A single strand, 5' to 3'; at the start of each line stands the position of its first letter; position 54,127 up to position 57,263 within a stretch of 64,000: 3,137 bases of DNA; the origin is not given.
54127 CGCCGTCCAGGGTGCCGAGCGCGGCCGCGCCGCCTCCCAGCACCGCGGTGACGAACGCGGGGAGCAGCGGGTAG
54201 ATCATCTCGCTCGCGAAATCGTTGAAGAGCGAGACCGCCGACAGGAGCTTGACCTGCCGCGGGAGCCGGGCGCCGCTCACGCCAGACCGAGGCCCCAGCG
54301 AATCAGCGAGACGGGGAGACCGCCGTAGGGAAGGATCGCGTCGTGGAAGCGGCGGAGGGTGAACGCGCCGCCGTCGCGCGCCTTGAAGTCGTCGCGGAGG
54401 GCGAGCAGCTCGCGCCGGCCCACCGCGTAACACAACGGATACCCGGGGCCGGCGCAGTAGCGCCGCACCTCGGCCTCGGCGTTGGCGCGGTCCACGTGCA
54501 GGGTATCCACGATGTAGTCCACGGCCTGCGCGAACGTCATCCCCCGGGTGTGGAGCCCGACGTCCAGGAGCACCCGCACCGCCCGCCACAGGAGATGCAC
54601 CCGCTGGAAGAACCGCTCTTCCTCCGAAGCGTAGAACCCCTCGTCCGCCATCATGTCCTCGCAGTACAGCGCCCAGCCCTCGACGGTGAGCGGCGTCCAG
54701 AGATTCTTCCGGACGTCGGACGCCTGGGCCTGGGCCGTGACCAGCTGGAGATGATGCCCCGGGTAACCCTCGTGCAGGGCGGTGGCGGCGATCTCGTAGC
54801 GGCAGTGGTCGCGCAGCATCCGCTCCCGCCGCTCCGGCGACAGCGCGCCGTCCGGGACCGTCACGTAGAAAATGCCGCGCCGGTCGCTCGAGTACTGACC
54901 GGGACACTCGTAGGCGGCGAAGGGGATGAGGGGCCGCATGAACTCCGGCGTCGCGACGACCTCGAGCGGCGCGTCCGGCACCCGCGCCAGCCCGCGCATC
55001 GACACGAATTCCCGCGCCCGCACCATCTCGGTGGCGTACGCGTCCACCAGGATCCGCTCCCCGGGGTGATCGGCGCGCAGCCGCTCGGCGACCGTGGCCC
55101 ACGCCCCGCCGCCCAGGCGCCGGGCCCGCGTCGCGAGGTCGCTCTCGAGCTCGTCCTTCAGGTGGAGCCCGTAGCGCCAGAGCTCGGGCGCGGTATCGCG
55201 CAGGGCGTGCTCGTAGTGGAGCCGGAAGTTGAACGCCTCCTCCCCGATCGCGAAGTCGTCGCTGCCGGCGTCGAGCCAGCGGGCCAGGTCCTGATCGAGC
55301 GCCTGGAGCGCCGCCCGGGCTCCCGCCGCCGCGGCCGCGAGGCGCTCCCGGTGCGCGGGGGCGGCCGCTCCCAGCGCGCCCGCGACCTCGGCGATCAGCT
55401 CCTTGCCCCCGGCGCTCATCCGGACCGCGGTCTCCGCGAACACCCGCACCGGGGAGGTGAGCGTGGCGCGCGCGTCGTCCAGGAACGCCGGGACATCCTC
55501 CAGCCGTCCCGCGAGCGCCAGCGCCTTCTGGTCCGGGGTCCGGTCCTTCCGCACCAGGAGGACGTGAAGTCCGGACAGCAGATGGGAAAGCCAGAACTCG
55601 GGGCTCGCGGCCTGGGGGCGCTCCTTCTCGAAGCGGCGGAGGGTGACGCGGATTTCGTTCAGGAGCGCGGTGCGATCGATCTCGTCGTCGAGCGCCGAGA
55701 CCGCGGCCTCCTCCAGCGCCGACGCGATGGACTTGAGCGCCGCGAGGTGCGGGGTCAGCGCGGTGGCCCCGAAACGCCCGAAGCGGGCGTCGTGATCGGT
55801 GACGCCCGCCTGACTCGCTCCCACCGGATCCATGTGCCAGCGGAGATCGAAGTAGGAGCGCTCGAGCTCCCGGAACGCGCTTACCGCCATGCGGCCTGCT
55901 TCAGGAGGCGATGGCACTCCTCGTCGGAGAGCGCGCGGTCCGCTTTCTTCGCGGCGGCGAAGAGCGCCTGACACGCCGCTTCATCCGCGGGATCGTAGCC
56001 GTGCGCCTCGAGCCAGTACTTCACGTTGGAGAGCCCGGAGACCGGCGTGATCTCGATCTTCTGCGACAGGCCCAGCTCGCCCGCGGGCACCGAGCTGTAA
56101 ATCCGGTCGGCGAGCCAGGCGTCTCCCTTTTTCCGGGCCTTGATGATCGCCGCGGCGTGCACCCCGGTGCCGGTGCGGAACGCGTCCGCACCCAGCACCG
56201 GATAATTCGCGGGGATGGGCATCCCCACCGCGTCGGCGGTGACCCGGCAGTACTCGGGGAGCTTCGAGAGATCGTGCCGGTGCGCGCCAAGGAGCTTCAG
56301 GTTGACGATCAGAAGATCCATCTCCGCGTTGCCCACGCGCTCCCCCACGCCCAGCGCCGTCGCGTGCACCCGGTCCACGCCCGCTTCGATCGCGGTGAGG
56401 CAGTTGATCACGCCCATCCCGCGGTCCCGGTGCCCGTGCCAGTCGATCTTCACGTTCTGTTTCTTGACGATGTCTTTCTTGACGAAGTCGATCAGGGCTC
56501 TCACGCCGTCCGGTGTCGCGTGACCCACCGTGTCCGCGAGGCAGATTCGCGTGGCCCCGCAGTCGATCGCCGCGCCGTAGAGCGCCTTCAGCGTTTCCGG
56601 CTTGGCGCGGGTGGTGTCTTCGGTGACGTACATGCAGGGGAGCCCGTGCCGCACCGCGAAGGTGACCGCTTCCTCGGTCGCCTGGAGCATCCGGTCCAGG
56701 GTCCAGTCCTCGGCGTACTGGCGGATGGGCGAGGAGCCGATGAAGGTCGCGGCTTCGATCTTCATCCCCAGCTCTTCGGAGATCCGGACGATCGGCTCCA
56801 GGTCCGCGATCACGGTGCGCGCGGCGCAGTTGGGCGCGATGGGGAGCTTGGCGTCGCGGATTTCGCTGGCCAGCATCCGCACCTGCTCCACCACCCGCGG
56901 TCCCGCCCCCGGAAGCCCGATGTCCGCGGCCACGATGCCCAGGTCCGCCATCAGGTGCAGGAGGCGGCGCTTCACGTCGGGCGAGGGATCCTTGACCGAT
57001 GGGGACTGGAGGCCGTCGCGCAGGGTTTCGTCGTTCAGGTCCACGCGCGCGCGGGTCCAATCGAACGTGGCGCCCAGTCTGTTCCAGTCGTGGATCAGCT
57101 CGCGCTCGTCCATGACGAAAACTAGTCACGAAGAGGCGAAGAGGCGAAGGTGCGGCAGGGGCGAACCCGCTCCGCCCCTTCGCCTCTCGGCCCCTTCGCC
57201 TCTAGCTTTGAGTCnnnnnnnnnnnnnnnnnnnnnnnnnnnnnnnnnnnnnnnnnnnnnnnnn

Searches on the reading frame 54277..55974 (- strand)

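Call 50: search_protein_families(library=pfam, proteins=[window:54277-55974:-], max_evalue=0.0001)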
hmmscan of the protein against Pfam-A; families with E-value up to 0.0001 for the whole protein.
window:54277-55974:- (565 aa): 1 family
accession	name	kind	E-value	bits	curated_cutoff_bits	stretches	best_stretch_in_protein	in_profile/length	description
PF05960.17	DUF885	-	2.6e-92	311.6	32.4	1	50-559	1-529/532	Bacterial protein of unknown function (DUF885)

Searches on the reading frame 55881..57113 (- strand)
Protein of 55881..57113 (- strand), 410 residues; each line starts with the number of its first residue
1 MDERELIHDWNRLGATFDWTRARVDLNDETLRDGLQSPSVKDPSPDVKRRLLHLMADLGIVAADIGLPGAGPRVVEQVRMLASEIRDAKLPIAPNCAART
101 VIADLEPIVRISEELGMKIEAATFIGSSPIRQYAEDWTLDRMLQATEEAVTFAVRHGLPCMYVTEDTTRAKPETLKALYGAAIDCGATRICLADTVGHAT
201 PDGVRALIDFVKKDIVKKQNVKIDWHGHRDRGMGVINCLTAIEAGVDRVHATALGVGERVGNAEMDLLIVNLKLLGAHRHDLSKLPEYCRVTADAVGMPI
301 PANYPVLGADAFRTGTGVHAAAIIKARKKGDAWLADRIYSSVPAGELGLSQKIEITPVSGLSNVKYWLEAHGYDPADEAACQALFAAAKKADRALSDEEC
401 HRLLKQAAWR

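Call 50: search_protein_families(library=pfam, proteins=[window:55881-57113:-], max_evalue=0.0001)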
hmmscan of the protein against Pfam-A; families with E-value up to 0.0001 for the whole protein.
window:55881-57113:- (410 aa): 1 family
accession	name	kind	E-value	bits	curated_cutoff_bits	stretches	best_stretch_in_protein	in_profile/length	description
PF00682.25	HMGL-like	-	1.5e-43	149.5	29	1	24-286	2-254/260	HMGL-like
